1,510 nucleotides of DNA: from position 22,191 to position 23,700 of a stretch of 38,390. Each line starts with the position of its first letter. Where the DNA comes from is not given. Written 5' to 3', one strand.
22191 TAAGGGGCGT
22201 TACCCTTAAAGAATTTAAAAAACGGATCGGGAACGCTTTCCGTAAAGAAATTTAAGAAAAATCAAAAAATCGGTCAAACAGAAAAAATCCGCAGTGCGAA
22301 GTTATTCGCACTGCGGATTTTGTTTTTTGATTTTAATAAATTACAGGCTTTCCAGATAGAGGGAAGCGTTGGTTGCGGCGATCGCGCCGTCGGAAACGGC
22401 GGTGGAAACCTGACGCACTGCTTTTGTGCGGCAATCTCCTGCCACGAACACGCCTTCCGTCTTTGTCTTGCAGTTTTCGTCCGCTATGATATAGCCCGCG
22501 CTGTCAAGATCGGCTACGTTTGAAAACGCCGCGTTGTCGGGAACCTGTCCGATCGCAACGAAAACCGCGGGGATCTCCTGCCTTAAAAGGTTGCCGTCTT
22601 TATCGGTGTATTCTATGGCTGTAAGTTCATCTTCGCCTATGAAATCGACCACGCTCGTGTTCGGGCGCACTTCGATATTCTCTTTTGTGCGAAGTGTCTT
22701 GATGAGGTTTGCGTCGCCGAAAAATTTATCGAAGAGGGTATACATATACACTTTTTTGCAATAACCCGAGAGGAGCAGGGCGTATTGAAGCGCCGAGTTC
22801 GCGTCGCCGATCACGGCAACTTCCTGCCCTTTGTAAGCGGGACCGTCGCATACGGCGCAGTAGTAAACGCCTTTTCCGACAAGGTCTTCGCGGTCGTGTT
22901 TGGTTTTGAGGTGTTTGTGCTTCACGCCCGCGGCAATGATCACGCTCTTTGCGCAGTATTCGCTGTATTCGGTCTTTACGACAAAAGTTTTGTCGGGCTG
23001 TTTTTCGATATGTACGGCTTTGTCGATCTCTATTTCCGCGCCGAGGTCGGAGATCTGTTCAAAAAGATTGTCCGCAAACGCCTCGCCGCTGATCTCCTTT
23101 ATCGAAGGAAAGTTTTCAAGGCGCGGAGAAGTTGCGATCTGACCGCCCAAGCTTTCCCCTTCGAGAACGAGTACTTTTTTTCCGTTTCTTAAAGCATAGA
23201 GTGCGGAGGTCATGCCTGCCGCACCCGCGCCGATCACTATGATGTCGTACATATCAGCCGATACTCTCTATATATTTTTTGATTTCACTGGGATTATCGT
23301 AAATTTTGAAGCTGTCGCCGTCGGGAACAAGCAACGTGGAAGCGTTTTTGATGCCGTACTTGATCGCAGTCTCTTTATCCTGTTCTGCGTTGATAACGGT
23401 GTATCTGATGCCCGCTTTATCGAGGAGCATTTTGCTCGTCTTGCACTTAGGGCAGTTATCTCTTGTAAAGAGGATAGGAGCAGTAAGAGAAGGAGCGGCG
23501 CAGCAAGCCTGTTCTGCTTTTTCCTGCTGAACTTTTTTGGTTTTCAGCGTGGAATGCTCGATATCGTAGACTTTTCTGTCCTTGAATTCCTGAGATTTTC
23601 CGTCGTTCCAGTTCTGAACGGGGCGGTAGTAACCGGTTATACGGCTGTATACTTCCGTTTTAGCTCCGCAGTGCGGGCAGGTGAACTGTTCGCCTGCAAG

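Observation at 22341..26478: Class III RNR operon carrying its own thiol redox relay: NrdD fused to a glutaredoxin-like domain and followed by a NADPH-motif-less thioredoxin-reductase-like flavoprotein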

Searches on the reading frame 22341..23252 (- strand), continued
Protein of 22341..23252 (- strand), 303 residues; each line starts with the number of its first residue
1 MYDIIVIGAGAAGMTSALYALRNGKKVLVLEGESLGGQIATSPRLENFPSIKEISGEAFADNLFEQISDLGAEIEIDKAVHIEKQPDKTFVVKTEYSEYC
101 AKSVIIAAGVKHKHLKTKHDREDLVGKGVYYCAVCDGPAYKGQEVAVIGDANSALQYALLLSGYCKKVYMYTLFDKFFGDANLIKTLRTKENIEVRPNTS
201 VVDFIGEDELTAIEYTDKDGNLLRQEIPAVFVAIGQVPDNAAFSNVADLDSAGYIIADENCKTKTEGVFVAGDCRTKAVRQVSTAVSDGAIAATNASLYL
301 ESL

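Call 69: fold_search(model_id=the predicted structure, library=pdb)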
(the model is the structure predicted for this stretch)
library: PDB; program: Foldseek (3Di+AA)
matches with E <= 10: 1982; with E <= 0.001: 1073
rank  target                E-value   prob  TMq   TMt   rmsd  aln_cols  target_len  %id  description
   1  4gcm_A                8.2e-33  1.00  0.77  0.76   4.2       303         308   33  Crystal structure of a thioredoxine reductase (trxB) from Staphylococcus aureus subsp. aureus Mu50 at 1.80 A resolutio (released 2012-08-29)
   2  3r9u_A                2.8e-32  1.00  0.58  0.56   9.9       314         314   33  Thioredoxin-disulfide reductase from Campylobacter jejuni. (released 2011-04-06)
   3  4gcm_B                4.4e-32  1.00  0.77  0.76   4.2       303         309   33  Crystal structure of a thioredoxine reductase (trxB) from Staphylococcus aureus subsp. aureus Mu50 at 1.80 A resolutio (released 2012-08-29)
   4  3r9u_B                5.8e-32  1.00  0.59  0.58   9.9       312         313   33  Thioredoxin-disulfide reductase from Campylobacter jejuni. (released 2011-04-06)
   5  7aaw_B                1.4e-31  1.00  0.81  0.79   3.7       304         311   32  Thioredoxin Reductase from Bacillus cereus (released 2021-09-15)
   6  2q7v_B                4.4e-31  1.00  0.81  0.79   3.8       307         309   30  Crystal Structure of Deinococcus Radiodurans Thioredoxin Reductase (released 2008-07-08)
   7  5mjk_A                4.9e-31  1.00  0.81  0.81   3.6       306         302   33  Crystal Structure of Lactococcus lactis Thioredoxin Reductase (FO conformation) (released 2017-04-12)
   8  5mh4                  5.2e-31  1.00  0.60  0.60   9.4       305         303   33  Crystal Structure of Lactococcus lactis Thioredoxin Reductase (FR conformation) (released 2017-04-12)
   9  3f8p_D                5.5e-31  1.00  0.77  0.76   4.1       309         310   34  Structure of Sulfolobus solfataricus TrxR-B3 (released 2009-01-13)
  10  2q7v_A                9.3e-31  1.00  0.82  0.80   3.6       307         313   30  Crystal Structure of Deinococcus Radiodurans Thioredoxin Reductase (released 2008-07-08)
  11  3f8d_B                1.1e-30  1.00  0.75  0.74   4.4       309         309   33  Structure of Sulfolobus solfataricus Thioredoxin reductase Mutant C147A (released 2009-01-13)
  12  5uwy                  1.2e-30  1.00  0.79  0.78   4.0       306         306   33  The crystal structure of thioredoxin reductase from Streptococcus pyogenes MGAS5005 (released 2017-03-15)
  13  8cci                  1.9e-30  1.00  0.80  0.79   3.9       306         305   31  Crystal structure of Mycobacterium smegmatis thioredoxin reductase (released 2023-07-26)
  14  7aaw_A                2.1e-30  1.00  0.78  0.76   4.1       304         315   32  Thioredoxin Reductase from Bacillus cereus (released 2021-09-15)
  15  4xvg                  2.2e-30  1.00  0.79  0.49   3.9       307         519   30  Crystal structure of Alkylhydroperoxide Reductase Subunit AhpF from Escherichia coli (released 2016-02-24)
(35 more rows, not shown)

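Call 74: search_protein_families(library=ncbifam, proteins=[L161:5001-5885:+], max_evalue=1e-60)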
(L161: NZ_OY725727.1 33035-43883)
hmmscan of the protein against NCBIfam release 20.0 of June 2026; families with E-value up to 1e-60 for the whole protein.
L161:5001-5885:+ (295 aa): 3 families
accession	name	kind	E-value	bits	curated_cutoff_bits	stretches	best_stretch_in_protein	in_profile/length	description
TIGR01292.1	TRX_reduct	equivalog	9.8e-101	336.5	343.45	1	2-294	1-293/300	thioredoxin-disulfide reductase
TIGR03143.1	AhpF_homolog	hypoth_equivalog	5.9e-80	269.4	687.65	1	1-294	4-301/555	putative alkyl hydroperoxide reductase F subunit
TIGR03140.1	AhpF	equivalog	6.2e-71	239.5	502.9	1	2-294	213-505/515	alkyl hydroperoxide reductase subunit F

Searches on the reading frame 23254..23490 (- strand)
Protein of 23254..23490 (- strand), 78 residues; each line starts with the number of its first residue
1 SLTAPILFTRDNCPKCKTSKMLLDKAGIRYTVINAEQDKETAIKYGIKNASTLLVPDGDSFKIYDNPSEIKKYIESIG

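Call 67: search_protein_representatives(protein=window:23254-23490:-)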
Query: 78 residues. Proteins with E-value up to 0.001 (for the whole library): 443; up to 1e-10: 45; up to 1e-30: 0. The best 150 are listed.
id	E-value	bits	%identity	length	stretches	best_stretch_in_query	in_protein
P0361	2.6e-18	81.4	54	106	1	6-76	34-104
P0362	5.1e-17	77.3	54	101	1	6-76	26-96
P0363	5.8e-17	77.2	59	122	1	6-75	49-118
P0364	7.8e-17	76.8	57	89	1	7-69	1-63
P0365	1.3e-16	76.1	69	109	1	22-76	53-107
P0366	6.5e-16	73.8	53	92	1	6-75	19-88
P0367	1.2e-15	73.0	49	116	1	6-76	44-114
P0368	1.8e-15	72.5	51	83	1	6-76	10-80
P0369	2.0e-15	72.3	47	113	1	2-76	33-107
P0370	7.5e-15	70.5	52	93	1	15-77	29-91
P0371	1.2e-14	69.8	49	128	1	6-77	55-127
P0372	2.4e-14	68.9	49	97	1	6-76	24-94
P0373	4.6e-14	68.0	47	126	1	2-74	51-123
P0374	8.9e-14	67.1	56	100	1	5-75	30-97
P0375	1.0e-13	66.8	48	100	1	4-76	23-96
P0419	3.5e-10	55.7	43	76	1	7-75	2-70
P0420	3.6e-10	55.6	46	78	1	7-74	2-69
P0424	5.3e-10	55.1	41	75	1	7-76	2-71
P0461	1.1e-08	50.9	39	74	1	7-75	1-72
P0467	1.7e-08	50.4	47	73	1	7-75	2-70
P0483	5.2e-08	48.8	41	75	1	6-75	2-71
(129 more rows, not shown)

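Call 68: search_protein_families(library=ncbifam, proteins=[P0419, P0420, P0424, P0461, P0467, P0483], max_evalue=0.001)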
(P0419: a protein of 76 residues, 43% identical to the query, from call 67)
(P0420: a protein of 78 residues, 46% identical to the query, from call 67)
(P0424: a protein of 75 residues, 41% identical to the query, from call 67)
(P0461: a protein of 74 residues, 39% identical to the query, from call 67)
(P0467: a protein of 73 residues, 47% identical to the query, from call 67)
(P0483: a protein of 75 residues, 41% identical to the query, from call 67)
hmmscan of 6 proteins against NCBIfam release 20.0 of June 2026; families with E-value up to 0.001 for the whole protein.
P0419 (76 aa): 9 families
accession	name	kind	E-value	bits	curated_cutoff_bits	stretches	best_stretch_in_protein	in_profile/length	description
TIGR02187.2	PDO_seleno_TRX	equivalog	3.1e-07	29.9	185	1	2-71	134-205/209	protein disulfide oxidoreductase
TIGR02196.1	GlrX_YruB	hypoth_equivalog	1.3e-06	28.8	88.55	1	2-58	4-66/74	glutaredoxin-like protein, YruB-family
TIGR02194.1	GlrX_NrdH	subfamily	9.9e-06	25.7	85.75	1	3-53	4-57/72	glutaredoxin-like protein NrdH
TIGR02181.1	GRX_bact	equivalog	8.9e-05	22.7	90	1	2-36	3-37/80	glutaredoxin 3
NF040730.1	CxCC_doxin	equivalog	0.00016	21.3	65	1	6-61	9-70/83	thioredoxin-like (seleno)protein SaoT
TIGR02200.1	GlrX_actino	hypoth_equivalog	0.0003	21.1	89.5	1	3-33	5-35/77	mycoredoxin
TIGR00411.1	redox_disulf_1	equivalog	0.00034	20.6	92.75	1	2-52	5-61/82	MJ0307 family thioredoxin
NF007923.0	PRK10638.1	equivalog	0.00045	20.2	129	1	3-34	7-38/83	glutaredoxin 3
TIGR02190.1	GlrX-dom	hypoth_equivalog_domain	0.00077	19.3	99.3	1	3-34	13-44/79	glutaredoxin-family domain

P0420 (78 aa): 9 families
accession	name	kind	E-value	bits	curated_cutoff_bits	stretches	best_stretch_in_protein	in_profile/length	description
TIGR02196.1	GlrX_YruB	hypoth_equivalog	1.8e-08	34.7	88.55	1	2-50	4-56/74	glutaredoxin-like protein, YruB-family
NF041212.1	Uxx_star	subfamily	3.3e-06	27.3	66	1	2-40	3-41/70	Uxx-star family glutaredoxin-like (seleno)protein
TIGR00411.1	redox_disulf_1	equivalog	1.3e-05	25.2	92.75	1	2-69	5-78/82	MJ0307 family thioredoxin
TIGR02181.1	GRX_bact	equivalog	2.6e-05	24.4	90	1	2-39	3-40/80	glutaredoxin 3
TIGR02187.2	PDO_seleno_TRX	equivalog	3.1e-05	23.4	185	1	2-56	134-193/209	protein disulfide oxidoreductase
TIGR02200.1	GlrX_actino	hypoth_equivalog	3.7e-05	24.1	89.5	1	2-35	4-37/77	mycoredoxin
TIGR02194.1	GlrX_NrdH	subfamily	4.1e-05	23.7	85.75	1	2-40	3-41/72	glutaredoxin-like protein NrdH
TIGR01068.1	thioredoxin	equivalog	0.00016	21.8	96.8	1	7-55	25-79/101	thioredoxin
TIGR02190.1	GlrX-dom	hypoth_equivalog_domain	0.00034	20.5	99.3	1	2-31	12-41/79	glutaredoxin-family domain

P0424 (75 aa): 11 families
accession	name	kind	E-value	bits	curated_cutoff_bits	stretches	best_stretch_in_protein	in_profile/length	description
TIGR02196.1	GlrX_YruB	hypoth_equivalog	1.4e-08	35.1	88.55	1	2-51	4-57/74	glutaredoxin-like protein, YruB-family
TIGR02187.2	PDO_seleno_TRX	equivalog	2.6e-06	26.9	185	1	2-70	134-204/209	protein disulfide oxidoreductase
TIGR02181.1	GRX_bact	equivalog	4.1e-06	26.9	90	1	2-40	3-41/80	glutaredoxin 3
NF007923.0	PRK10638.1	equivalog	5.2e-06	26.4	129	1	2-47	6-51/83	glutaredoxin 3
TIGR02194.1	GlrX_NrdH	subfamily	9.4e-06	25.8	85.75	1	2-50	3-54/72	glutaredoxin-like protein NrdH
NF041212.1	Uxx_star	subfamily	2.8e-05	24.3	66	1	2-39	3-40/70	Uxx-star family glutaredoxin-like (seleno)protein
TIGR00411.1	redox_disulf_1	equivalog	2.8e-05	24.1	92.75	1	2-53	5-62/82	MJ0307 family thioredoxin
TIGR01068.1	thioredoxin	equivalog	6.2e-05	23.1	96.8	1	7-69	25-94/101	thioredoxin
TIGR02200.1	GlrX_actino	hypoth_equivalog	7.4e-05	23.1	89.5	1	2-38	4-40/77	mycoredoxin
TIGR01130.1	ER_PDI_fam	subfamily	0.00029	20.5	344.25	1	12-66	41-98/476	protein disulfide-isomerase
TIGR01126.1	pdi_dom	equivalog_domain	0.00079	19.7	107.2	1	12-70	38-99/105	protein disulfide-isomerase domain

P0461 (74 aa): 3 families
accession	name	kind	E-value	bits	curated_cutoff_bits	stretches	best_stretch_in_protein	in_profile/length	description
NF007923.0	PRK10638.1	equivalog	6.8e-06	26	129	1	1-55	6-62/83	glutaredoxin 3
TIGR02196.1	GlrX_YruB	hypoth_equivalog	3.1e-05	24.4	88.55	1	1-54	4-59/74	glutaredoxin-like protein, YruB-family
TIGR02181.1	GRX_bact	equivalog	7.8e-05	22.8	90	1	1-57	3-63/80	glutaredoxin 3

P0467 (73 aa): 11 families
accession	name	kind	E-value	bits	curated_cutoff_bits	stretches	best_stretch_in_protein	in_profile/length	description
TIGR02196.1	GlrX_YruB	hypoth_equivalog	1.2e-08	35.3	88.55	1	2-49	4-55/74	glutaredoxin-like protein, YruB-family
TIGR00411.1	redox_disulf_1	equivalog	4.2e-07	29.9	92.75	1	2-49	5-58/82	MJ0307 family thioredoxin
TIGR02194.1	GlrX_NrdH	subfamily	6.8e-07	29.4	85.75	1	2-41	3-45/72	glutaredoxin-like protein NrdH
NF041212.1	Uxx_star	subfamily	1.9e-06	28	66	1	2-44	3-45/70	Uxx-star family glutaredoxin-like (seleno)protein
TIGR02200.1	GlrX_actino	hypoth_equivalog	2e-06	28.1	89.5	1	2-38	4-40/77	mycoredoxin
TIGR02187.2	PDO_seleno_TRX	equivalog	4.9e-06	26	185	1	2-50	134-187/209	protein disulfide oxidoreductase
TIGR02181.1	GRX_bact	equivalog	2.2e-05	24.6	90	1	2-40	3-41/80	glutaredoxin 3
NF041211.1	gluta_UXX_star_2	equivalog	3.1e-05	23.9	100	1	2-44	3-45/71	UXX-star (seleno)protein family 2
TIGR01130.1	ER_PDI_fam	subfamily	0.00012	21.8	344.25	1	12-57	41-89/476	protein disulfide-isomerase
TIGR01068.1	thioredoxin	equivalog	0.0002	21.5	96.8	1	6-57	24-81/101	thioredoxin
TIGR01126.1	pdi_dom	equivalog_domain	0.00088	19.5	107.2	0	4-57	22-84/105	protein disulfide-isomerase domain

P0483 (75 aa): 4 families
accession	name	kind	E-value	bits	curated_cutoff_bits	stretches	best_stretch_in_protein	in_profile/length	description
TIGR02196.1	GlrX_YruB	hypoth_equivalog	6.4e-06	26.6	88.55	1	3-51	4-56/74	glutaredoxin-like protein, YruB-family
TIGR02181.1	GRX_bact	equivalog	2.5e-05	24.4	90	1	3-40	3-40/80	glutaredoxin 3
NF007923.0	PRK10638.1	equivalog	0.00025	21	129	1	3-36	6-39/83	glutaredoxin 3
TIGR01068.1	thioredoxin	equivalog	0.00034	20.7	96.8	1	8-65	25-89/101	thioredoxin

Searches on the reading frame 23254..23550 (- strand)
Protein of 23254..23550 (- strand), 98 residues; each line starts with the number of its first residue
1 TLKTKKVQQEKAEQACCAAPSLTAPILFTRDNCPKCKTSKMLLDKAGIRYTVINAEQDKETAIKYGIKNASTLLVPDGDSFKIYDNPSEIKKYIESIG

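Call 3: search_protein_families(library=pfam, proteins=[window:23254-23550:-], max_evalue=0.01)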
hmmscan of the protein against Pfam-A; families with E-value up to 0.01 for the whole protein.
window:23254-23550:- (98 aa): 1 family
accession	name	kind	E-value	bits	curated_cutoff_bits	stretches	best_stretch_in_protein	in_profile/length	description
PF00462.30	Glutaredoxin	-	1.2e-07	32.3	22.9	1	27-64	3-38/60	Glutaredoxin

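Call 4: search_protein_families(library=ncbifam, proteins=[window:23254-23550:-], max_evalue=0.01)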
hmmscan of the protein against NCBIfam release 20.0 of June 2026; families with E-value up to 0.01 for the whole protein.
window:23254-23550:- (98 aa): 12 families
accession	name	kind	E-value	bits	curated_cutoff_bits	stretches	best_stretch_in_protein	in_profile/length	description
TIGR02200.1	GlrX_actino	hypoth_equivalog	1e-06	29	89.5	1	27-62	4-39/77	mycoredoxin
TIGR02196.1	GlrX_YruB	hypoth_equivalog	2.5e-06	27.9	88.55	1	27-62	4-39/74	glutaredoxin-like protein, YruB-family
TIGR02194.1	GlrX_NrdH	subfamily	6.3e-06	26.3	85.75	1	27-62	3-38/72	glutaredoxin-like protein NrdH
TIGR02181.1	GRX_bact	equivalog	1.2e-05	25.4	90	1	27-63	3-39/80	glutaredoxin 3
NF041212.1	Uxx_star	subfamily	2.8e-05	24.3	66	1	26-62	2-38/70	Uxx-star family glutaredoxin-like (seleno)protein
TIGR00411.1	redox_disulf_1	equivalog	9.7e-05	22.4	92.75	1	27-77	5-61/82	MJ0307 family thioredoxin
NF007923.0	PRK10638.1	equivalog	0.002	18.1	129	1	27-61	6-40/83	glutaredoxin 3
NF007657.0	PRK10329.1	equivalog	0.002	18.1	131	1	26-62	4-40/81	glutaredoxin-like protein NrdH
TIGR02190.1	GlrX-dom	hypoth_equivalog_domain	0.0032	17.4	99.3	1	27-62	12-47/79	glutaredoxin-family domain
NF047338.1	gluta_UXX_star_3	exception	0.0034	17.4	97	1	26-60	2-36/70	UXX-star (seleno)protein family 3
TIGR01617.1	arsC_related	subfamily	0.0065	16.7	75.05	1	27-83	3-65/117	Spx/MgsR family RNA polymerase-binding regulatory protein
NF045501.1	HUGP_GUXX-star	exception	0.0098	15.4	325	0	22-62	164-204/236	HUGP/GUXX-star fusion selenoprotein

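Call 53: predict_structure(alignment_id=A3)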
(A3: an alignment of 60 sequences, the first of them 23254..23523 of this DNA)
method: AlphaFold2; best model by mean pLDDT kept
length: 89 residues; sequences in the alignment: 60
mean_pLDDT: 86.0   pTM: 0.71
mean pLDDT of the five models: 86.0, 85.3, 84.9, 84.4, 82.8
residues with pLDDT >= 90: 56; 70-90: 21; 50-70: 7; < 50: 5
segments of 3 or more residues with pLDDT < 50: 6-8
pLDDT, mean of each block of 10 residues (from residue 1): 50 85 91 94 93 89 90 92 91
secondary structure, 60 per line:
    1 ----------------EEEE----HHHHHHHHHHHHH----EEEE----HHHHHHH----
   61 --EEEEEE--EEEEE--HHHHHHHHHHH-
elements in order: E17-20 H25-37 E42-45 H50-56 E63-68 E71-75 H78-88

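Call 57: fold_search(model_id=the predicted structure, library=pdb)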
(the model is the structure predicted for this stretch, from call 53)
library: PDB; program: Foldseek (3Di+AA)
matches with E <= 10: 1320; with E <= 0.001: 3
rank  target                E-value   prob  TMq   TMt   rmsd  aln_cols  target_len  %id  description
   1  7vql                  2.7e-04  1.00  0.67  0.53   2.4        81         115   21  de novo designed based on 1r26 (released 2022-06-08)
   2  4el1_A                4.9e-04  1.00  0.61  0.14   3.6        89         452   20  Crystal structure of oxidized hPDI (abb'xa') (released 2013-04-10)
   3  2dml_MODEL_1_A        9.7e-04  1.00  0.53  0.40   3.6        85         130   15  The solution structure of the first thioredoxin domain of mouse Protein disulfide-isomerase A6 (released 2006-10-22)
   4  8fwj_M                1.2e-03  1.00  0.69  0.72   2.6        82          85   15  Structure of dodecameric KaiC-RS-S413E/S414E complexed with KaiB-RS solved by cryo-EM (released 2023-03-22)
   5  4o32_A                1.2e-03  1.00  0.65  0.65   2.7        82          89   15  Structure of a malarial protein (released 2014-12-24)
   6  3vfi                  1.2e-03  1.00  0.64  0.56   2.9        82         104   21  Crystal Structure of a Metagenomic Thioredoxin (released 2013-01-23)
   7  2l6c_MODEL_1_A        1.4e-03  1.00  0.65  0.57   2.9        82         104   24  Solution structure of desulfothioredoxin from Desulfovibrio vulgaris Hildenborough in its oxidized form (released 2011-11-23)
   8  4cw9_B                1.4e-03  1.00  0.64  0.56   3.0        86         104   21  Entamoeba histolytica thiredoxin C34S mutant (released 2015-05-13)
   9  4fiw                  1.5e-03  1.00  0.57  0.64   3.2        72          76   24  X-ray crystal structure of Corynebacterium glutamicum Nrdh-redoxin at 1.5A (released 2013-02-06)
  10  7zsc_C                1.6e-03  1.00  0.60  0.14   3.5        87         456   21  Crystal structure of the heterodimeric human C-P4H-II with truncated alpha subunit (C-P4H-II delta281) (released 2022-11-09)
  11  7vu4                  1.8e-03  1.00  0.66  0.52   2.5        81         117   18  de novo design based on 1r26 (released 2022-06-08)
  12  2fa4_A                1.9e-03  1.00  0.62  0.55   2.6        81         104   18  Crystal Structure of Oxidized Form from Saccharomyces cerevisiae (released 2006-12-06)
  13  3hxs_B                1.9e-03  1.00  0.62  0.49   3.1        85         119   24  Crystal Structure of Bacteroides fragilis TrxP (released 2010-01-12)
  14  5zf2                  1.9e-03  1.00  0.63  0.56   3.7        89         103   21  Crystal structure of Trxlp from Edwardsiella tarda EIB202 (released 2019-03-06)
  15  3ziv_A                2.0e-03  1.00  0.65  0.57   2.6        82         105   18  Crystal Structure of Ancestral Thioredoxin Relative to last Archaea- Eukaryotes Common Ancestor (AECA) from the Precam (released 2013-08-21)
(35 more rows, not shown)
